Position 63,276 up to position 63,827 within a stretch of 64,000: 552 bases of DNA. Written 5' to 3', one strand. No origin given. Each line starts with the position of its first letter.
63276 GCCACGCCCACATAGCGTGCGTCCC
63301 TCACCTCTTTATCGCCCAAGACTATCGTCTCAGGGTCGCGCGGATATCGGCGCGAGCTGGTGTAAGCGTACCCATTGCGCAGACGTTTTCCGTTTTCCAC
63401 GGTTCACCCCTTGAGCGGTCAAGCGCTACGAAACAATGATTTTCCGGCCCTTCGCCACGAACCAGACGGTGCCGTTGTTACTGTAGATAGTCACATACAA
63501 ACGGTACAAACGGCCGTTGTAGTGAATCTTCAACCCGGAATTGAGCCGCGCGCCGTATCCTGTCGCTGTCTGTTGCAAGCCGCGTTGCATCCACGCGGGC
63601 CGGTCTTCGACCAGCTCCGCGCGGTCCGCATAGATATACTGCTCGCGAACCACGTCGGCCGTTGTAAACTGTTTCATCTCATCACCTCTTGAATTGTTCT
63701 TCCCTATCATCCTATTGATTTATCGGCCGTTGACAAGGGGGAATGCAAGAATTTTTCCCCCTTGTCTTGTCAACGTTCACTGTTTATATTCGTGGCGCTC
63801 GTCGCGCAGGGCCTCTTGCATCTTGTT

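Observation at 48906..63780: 15-bp palindrome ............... at nearly every gene junction of a 15-kb early-gene block (17 copies plus decayed copies)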

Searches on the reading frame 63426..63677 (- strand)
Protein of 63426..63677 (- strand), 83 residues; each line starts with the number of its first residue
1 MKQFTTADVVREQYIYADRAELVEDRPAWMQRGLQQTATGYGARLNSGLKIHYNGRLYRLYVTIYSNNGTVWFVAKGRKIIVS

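Call 51: find_encoding_contigs(protein=window:63426-63677:-, flank=10000, max_places=5)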
Protein window:63426-63677:- (83 aa): 1 contig read that carries it; 1 place shown.
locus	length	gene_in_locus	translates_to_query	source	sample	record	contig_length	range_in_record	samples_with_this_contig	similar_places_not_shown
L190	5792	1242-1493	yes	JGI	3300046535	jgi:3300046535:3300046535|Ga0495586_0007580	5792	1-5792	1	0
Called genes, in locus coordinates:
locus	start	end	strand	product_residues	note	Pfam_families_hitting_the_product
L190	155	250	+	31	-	-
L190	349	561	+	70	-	-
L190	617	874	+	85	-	-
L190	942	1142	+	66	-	-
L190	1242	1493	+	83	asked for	-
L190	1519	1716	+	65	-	-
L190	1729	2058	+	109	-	-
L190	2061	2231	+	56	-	-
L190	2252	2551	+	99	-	-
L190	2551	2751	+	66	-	-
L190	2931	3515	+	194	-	-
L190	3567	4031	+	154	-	-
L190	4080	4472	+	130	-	-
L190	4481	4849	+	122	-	-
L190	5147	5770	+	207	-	-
